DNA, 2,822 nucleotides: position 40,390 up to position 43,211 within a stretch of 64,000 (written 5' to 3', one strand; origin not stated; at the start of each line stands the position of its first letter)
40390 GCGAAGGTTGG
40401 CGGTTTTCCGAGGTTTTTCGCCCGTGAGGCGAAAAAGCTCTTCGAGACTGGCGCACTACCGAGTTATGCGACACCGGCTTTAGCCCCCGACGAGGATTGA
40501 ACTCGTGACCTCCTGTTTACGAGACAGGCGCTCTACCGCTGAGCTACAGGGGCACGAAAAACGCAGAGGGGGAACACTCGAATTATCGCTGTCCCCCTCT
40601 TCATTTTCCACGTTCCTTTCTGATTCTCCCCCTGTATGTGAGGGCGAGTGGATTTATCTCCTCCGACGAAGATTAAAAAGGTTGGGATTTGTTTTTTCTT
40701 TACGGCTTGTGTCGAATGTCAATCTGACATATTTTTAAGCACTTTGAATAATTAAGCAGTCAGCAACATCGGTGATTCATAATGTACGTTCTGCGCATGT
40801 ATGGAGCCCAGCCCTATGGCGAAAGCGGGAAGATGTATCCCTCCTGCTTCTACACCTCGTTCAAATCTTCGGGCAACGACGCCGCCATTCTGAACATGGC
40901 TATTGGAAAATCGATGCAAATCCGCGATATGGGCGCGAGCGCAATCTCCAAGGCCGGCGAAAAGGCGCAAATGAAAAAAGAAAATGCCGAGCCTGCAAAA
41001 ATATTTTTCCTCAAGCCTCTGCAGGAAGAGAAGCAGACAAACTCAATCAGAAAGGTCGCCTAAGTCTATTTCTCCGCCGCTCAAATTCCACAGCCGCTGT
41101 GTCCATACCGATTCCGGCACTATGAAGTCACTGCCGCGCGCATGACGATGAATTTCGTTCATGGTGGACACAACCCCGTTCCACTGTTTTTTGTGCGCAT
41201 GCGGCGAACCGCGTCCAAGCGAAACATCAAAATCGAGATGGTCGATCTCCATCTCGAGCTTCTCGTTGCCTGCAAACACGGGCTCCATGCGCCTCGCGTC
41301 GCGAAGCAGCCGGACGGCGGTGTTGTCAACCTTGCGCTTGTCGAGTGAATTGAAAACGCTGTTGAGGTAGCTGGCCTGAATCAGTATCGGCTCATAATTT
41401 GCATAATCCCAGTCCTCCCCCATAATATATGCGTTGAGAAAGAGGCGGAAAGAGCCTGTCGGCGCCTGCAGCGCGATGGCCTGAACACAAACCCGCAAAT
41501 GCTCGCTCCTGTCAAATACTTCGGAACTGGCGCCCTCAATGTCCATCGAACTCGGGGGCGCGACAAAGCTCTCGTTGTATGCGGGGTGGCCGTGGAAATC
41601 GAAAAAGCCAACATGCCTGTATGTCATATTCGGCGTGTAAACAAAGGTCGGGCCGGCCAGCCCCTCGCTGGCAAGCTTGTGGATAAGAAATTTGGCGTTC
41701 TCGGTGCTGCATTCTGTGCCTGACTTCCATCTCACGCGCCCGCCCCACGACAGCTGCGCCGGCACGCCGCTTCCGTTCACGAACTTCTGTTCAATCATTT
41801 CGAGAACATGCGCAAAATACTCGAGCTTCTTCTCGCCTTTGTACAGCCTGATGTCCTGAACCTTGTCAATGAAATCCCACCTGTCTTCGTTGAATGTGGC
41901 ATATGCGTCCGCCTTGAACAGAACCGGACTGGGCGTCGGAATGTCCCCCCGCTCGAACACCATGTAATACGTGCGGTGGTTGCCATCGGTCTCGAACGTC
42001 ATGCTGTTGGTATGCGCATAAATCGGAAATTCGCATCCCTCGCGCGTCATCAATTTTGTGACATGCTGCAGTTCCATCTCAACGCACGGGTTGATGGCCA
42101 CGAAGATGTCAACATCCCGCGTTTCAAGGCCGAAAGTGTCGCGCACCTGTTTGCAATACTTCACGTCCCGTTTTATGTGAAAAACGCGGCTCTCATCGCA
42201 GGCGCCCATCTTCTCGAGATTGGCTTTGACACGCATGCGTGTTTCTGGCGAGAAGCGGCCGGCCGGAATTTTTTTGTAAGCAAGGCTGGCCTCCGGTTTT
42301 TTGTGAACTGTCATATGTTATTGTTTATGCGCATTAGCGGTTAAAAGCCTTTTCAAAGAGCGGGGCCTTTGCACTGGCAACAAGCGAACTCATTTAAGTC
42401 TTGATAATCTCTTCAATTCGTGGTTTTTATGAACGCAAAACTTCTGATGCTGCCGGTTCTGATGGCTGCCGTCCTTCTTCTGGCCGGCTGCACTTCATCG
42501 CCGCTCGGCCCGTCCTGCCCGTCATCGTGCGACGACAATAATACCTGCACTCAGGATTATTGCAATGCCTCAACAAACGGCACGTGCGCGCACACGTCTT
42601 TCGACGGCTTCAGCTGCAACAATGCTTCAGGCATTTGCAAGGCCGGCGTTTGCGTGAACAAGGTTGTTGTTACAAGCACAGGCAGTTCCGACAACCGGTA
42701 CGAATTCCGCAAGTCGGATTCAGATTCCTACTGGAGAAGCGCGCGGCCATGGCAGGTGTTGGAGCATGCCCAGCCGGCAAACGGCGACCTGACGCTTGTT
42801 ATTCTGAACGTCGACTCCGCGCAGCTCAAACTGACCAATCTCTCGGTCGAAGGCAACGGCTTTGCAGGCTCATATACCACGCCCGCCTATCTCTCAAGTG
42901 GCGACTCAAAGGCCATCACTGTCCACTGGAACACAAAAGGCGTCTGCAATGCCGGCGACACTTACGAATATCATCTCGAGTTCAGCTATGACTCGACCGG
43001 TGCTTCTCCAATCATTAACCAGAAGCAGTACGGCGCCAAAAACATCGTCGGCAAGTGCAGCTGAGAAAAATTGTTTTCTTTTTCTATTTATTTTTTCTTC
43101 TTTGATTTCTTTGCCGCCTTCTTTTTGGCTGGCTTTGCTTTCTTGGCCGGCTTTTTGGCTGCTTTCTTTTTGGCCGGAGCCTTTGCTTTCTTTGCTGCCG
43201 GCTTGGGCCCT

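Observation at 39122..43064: tRNA-flanked islet of unknown genes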

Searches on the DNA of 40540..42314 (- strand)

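Call 24: search_rna_families(sources=[L008, L010, L011, L012, L013, L014, L015, L043], threshold=gathering)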
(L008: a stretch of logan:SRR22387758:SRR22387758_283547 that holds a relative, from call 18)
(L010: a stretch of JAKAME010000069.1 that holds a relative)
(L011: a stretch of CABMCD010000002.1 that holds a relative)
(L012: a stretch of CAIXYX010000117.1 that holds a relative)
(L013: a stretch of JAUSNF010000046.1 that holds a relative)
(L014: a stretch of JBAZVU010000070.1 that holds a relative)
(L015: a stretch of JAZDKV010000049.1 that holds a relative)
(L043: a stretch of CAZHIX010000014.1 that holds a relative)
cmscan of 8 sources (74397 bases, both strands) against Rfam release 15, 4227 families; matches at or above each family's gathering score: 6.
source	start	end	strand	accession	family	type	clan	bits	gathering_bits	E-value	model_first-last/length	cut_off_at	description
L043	1957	2028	+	RF00005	tRNA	Gene; tRNA;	CL00001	71.6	29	1.4e-13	1-71/71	no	tRNA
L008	4305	4451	+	RF00005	tRNA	Gene; tRNA;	CL00001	47.8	29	4.6e-07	1-70/71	3'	tRNA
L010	4181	4339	+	RF00005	tRNA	Gene; tRNA;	CL00001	43.9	29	5.7e-06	1-71/71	no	tRNA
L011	9806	9965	+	RF00005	tRNA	Gene; tRNA;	CL00001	42.2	29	1.6e-05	1-71/71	no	tRNA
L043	7071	7228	+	RF00005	tRNA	Gene; tRNA;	CL00001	41.8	29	2.1e-05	1-71/71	no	tRNA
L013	1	167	-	RF00005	tRNA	Gene; tRNA;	CL00001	36.2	29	0.00071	1-62/71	3'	tRNA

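Call 41: search_rna_families(source=window, start=40540, end=41100, threshold=evalue, max_evalue=10, show_alignments=3)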
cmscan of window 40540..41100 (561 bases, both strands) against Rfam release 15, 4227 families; matches with E-value up to 10: 4.
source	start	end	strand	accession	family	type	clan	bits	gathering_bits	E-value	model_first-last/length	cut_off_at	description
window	40550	40617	-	RF02006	mir-1253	Gene; miRNA;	-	20.2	103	0.25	1-94/94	no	mir-1253 microRNA precursor family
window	40816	40856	-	RF03378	mir-7398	Gene; miRNA;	-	15.5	44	4.3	1-60/60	no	mir-7398 microRNA precursor family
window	40556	40607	+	RF00781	mir-505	Gene; miRNA;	-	13.6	60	9.4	1-83/83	no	mir-505 microRNA precursor family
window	40874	40936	-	RF02750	ES003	Gene; sRNA;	-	13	37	8.3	1-53/53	no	ES003 sRNA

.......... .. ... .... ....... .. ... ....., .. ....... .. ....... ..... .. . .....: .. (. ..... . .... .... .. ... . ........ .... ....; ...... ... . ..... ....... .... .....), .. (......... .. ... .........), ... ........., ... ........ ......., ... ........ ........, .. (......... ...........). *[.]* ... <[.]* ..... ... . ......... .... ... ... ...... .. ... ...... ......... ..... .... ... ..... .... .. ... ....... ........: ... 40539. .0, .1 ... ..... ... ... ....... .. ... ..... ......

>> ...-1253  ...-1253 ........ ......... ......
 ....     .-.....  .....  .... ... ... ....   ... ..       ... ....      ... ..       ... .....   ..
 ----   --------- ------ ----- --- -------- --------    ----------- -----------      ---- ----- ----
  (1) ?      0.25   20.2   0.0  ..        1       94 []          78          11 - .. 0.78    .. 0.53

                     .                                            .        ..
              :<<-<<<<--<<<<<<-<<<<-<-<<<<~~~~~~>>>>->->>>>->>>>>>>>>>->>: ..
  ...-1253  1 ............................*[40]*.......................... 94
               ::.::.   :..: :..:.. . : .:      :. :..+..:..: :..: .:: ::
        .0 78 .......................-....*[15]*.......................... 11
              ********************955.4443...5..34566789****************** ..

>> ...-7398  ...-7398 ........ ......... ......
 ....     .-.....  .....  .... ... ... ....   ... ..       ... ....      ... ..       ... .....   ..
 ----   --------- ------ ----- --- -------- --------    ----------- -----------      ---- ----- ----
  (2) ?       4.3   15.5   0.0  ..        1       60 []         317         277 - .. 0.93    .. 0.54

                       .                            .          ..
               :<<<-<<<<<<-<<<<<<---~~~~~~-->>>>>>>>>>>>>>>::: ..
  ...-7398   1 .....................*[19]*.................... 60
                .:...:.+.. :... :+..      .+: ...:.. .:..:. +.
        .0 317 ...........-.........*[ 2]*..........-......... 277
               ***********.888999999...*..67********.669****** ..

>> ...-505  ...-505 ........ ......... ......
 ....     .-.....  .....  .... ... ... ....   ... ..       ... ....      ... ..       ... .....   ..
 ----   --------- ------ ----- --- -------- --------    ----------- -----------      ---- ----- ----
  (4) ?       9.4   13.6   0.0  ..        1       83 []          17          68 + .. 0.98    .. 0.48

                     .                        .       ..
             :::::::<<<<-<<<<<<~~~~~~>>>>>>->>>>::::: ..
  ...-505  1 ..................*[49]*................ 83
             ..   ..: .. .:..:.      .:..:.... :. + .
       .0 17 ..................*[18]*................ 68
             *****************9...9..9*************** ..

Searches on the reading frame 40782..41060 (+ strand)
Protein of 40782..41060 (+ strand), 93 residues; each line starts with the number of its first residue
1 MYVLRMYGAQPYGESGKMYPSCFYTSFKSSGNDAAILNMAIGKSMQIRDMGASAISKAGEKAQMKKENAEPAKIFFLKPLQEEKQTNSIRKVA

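Call 6: search_protein_families(library=pfam, proteins=[window:40782-41060:+], max_evalue=0.1)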
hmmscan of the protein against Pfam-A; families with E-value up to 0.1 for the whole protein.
window:40782-41060:+ (93 aa): 0 families

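Call 7: search_protein_families(library=ncbifam, proteins=[window:40782-41060:+], max_evalue=0.1)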
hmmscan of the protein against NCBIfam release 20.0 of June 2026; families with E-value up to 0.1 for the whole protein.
window:40782-41060:+ (93 aa): 0 families

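Call 65: find_related_loci(query=A6, collection=metagenome_contigs, flank=6000)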
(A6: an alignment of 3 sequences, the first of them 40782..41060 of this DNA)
Query A6 (93 aa) in metagenome_contigs; peptide patterns used: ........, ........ (x = any residue, [..] = any of these).
177 stretches matched a pattern, but none encodes a relative of the query by tblastn (E <= 1e-3).

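Call 66: search_solved_structures(query=A6, max_evalue=10)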
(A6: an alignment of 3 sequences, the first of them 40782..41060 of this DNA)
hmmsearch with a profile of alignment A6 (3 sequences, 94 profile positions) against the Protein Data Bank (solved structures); distinct sequences matched with E-value up to 10: 0.

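Call 72: search_protein_families(library=padloc, proteins=[window:40782-41060:+], max_evalue=0.1)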
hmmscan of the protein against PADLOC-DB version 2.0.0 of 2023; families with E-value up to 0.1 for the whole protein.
window:40782-41060:+ (93 aa): 0 families

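Call 73: search_protein_families(library=phrogs, proteins=[window:40782-41060:+], max_evalue=0.1)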
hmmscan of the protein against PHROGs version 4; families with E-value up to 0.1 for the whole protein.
window:40782-41060:+ (93 aa): 1 family
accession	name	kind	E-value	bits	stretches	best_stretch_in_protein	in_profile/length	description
phrog_13211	-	tail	0.033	13.2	1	2-48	613-659/887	baseplate hub subunit and tail lysozyme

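Call 102: find_encoding_contigs(protein=window:40782-41060:+, flank=5000, max_places=8)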
Protein window:40782-41060:+ (93 aa): 15 contigs read that carry it; 3 places shown.
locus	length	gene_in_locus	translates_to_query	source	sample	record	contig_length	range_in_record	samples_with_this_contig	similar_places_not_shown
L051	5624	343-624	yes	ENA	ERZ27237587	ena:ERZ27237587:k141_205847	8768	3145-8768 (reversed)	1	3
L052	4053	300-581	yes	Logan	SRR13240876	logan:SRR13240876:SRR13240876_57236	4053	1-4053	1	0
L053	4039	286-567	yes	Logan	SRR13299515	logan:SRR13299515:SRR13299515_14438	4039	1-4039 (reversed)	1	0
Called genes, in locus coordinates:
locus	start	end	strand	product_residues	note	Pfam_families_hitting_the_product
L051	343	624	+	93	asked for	-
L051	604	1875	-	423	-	-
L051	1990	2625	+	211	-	-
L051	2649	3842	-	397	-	PF00389:2-Hacid_dh, PF02826:2-Hacid_dh_C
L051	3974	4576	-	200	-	PF00300:His_Phos_1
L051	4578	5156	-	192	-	PF00300:His_Phos_1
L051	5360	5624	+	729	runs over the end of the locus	PF00009:GTP_EFTU, PF22042:EF-G_D2, PF03144:GTP_EFTU_D2, PF14492:EFG_III, PF03764:EFG_IV, PF00679:EFG_C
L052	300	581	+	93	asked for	-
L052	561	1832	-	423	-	-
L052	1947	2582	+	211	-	-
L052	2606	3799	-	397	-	PF00389:2-Hacid_dh, PF02826:2-Hacid_dh_C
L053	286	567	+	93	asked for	-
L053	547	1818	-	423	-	-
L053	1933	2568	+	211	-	-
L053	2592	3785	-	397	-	PF00389:2-Hacid_dh, PF02826:2-Hacid_dh_C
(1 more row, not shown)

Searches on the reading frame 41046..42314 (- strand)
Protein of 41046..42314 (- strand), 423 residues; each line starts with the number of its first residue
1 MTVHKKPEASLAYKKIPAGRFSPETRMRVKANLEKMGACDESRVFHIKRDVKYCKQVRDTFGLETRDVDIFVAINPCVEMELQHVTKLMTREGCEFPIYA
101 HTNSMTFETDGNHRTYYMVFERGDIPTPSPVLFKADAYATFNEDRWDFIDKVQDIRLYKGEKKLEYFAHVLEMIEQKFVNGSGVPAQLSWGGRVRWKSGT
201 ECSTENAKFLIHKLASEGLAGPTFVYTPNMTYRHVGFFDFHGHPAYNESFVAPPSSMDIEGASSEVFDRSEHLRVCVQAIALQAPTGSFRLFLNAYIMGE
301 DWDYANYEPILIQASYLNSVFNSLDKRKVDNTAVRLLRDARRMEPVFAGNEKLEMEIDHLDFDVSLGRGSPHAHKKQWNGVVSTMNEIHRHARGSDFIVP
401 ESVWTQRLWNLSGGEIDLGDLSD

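Call 6: search_protein_families(library=pfam, proteins=[window:41046-42314:-], max_evalue=0.1)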
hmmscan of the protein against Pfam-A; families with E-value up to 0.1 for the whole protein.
window:41046-42314:- (423 aa): 0 families

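Call 7: search_protein_families(library=ncbifam, proteins=[window:41046-42314:-], max_evalue=0.1)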
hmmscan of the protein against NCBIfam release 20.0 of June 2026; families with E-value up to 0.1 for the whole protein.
window:41046-42314:- (423 aa): 0 families

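Call 17: find_homologous_proteins(query=window:41046-42314:-)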
Query window:41046-42314:- (423 aa): 3 proteins with E <= 0.001 among 4552 candidates.
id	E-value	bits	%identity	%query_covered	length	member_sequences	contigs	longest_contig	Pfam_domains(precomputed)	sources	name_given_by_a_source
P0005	3.7e-294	993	100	100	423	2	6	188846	-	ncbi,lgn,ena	-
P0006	4.4e-173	594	61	98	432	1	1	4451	-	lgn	-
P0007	1.1e-163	563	57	99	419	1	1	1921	-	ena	-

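Call 18: find_encoding_contigs(protein=P0006, flank=10000, max_places=4)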
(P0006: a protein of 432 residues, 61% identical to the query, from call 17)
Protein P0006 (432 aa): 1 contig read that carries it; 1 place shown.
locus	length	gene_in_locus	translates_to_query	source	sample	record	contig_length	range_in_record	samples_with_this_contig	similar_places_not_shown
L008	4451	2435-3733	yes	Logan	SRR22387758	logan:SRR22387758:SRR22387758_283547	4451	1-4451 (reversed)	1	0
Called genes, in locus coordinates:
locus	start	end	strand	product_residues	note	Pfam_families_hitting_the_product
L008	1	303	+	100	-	?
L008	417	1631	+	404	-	PF00389:2-Hacid_dh, PF02826:2-Hacid_dh_C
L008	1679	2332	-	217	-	PF00526:Dicty_CTDC (faint)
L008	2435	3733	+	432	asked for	-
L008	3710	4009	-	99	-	-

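Call 19: find_encoding_contigs(protein=P0007, flank=10000, max_places=4)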
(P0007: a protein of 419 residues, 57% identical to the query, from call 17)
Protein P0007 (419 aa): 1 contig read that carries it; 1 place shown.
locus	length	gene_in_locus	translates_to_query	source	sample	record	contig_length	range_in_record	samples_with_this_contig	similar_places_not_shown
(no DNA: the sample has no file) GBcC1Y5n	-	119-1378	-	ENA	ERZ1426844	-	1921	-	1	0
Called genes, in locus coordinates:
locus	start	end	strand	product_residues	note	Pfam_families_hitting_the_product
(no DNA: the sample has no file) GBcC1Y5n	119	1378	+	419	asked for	-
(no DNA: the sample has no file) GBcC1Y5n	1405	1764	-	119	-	-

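Call 51: predict_structure(alignment_id=A2)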
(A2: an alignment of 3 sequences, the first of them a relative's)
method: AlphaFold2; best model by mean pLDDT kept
length: 423 residues; sequences in the alignment: 3
mean_pLDDT: 37.6   pTM: 0.28
mean pLDDT of the five models: 37.6, 35.2, 34.5, 34.4, 32.3
residues with pLDDT >= 90: 0; 70-90: 34; 50-70: 50; < 50: 339
segments of 3 or more residues with pLDDT < 50: 1-21, 36-38, 41-70, 72-110, 112-328, 394-396, 398-423
pLDDT, mean of each block of 10 residues (from residue 1): 23 30 57 53 43 37 43 43 35 28 38 43 25 22 26 26 29 30 25 25 28 29 24 28 28 27 24 29 26 28 25 25 37 61 69 87 76 72 71 53 31 23 25
secondary structure, 60 per line:
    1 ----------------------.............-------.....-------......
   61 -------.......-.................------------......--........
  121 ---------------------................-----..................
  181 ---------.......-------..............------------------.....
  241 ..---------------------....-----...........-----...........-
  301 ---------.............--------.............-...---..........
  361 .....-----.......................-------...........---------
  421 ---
elements in order: H23-35 E43-47 H55-60 E68-74 H76-92 E105-110 E113-120 H142-157 H163-180 E190-196 H204-217 E236-242 H264-267 E273-283 E289-299 H310-322 H331-343 H351-365 H371-393 H401-411

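Call 60: find_homologous_proteins(query=A2, max_evalue=0.01)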
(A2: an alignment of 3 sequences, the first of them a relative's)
Query A2 (3 sequences) (423 aa, profile of the alignment): 3 proteins with E <= 0.01 among 7770 candidates.
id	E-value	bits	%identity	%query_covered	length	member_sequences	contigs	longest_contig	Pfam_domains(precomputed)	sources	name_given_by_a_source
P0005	1.2e-258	876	100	100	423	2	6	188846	-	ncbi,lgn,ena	-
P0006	1.1e-255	866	61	98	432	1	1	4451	-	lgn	-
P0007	5.5e-253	857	57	99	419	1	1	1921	-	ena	-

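Call 72: search_protein_families(library=padloc, proteins=[window:41046-42314:-], max_evalue=0.1)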
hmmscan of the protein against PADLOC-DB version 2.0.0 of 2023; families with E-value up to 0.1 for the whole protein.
window:41046-42314:- (423 aa): 0 families

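Call 73: search_protein_families(library=phrogs, proteins=[window:41046-42314:-], max_evalue=0.1)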
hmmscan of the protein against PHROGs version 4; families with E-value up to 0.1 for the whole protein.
window:41046-42314:- (423 aa): 0 families

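Call 90: search_solved_structures(query=A2, max_evalue=10)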
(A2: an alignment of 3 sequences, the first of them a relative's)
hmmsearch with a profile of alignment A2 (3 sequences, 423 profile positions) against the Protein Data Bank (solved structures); distinct sequences matched with E-value up to 10: 0.

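Call 91: search_protein_families(library=pfam, alignment_id=A2, max_evalue=10)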
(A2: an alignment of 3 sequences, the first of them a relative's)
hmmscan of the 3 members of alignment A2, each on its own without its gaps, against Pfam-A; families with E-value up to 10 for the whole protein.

A. member 1, P0005 (423 aa): 0 families

B. families by the number of members that match (of 3 scanned): 2 families
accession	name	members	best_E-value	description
PF01520.23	Amidase_3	1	0.22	N-acetylmuramoyl-L-alanine amidase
PF12844.13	HTH_19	1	0.24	Helix-turn-helix domain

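Call 97: find_related_loci(query=A2, collection=viral_contigs, flank=5000)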
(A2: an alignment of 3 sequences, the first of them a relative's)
Query A2 (423 aa) in viral_contigs; peptide patterns used: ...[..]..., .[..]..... (x = any residue, [..] = any of these).
44 stretches matched a pattern, but none encodes a relative of the query by tblastn (E <= 1e-3).

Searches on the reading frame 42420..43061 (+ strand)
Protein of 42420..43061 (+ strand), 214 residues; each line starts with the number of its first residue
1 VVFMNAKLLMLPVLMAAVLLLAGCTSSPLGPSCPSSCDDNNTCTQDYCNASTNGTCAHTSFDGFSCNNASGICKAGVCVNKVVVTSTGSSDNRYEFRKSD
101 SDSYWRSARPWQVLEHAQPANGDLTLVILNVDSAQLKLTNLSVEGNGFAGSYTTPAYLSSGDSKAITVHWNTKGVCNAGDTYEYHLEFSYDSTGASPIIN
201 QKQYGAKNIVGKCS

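Call 6: search_protein_families(library=pfam, proteins=[window:42420-43061:+], max_evalue=0.1)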
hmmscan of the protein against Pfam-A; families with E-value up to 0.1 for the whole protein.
window:42420-43061:+ (214 aa): 2 families
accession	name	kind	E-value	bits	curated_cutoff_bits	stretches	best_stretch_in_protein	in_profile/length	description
PF00526.23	Dicty_CTDC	-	0.0012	19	27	1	36-59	1-22/24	Dictyostelium (slime mold) repeat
PF14741.12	GH114_assoc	-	0.022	15.4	22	1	150-186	30-66/126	N-terminal glycosyl-hydrolase-114-associated domain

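Call 7: search_protein_families(library=ncbifam, proteins=[window:42420-43061:+], max_evalue=0.1)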
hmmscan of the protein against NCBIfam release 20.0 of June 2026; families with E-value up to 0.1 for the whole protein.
window:42420-43061:+ (214 aa): 0 families

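Call 72: search_protein_families(library=padloc, proteins=[window:42420-43061:+], max_evalue=0.1)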
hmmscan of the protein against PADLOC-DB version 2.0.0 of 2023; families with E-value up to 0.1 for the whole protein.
window:42420-43061:+ (214 aa): 0 families

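Call 73: search_protein_families(library=phrogs, proteins=[window:42420-43061:+], max_evalue=0.1)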
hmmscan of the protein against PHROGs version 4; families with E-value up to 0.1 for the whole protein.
window:42420-43061:+ (214 aa): 1 family
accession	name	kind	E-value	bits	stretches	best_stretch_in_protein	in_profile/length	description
phrog_14435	-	unknown function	0.05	14.8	1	12-102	4-90/128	-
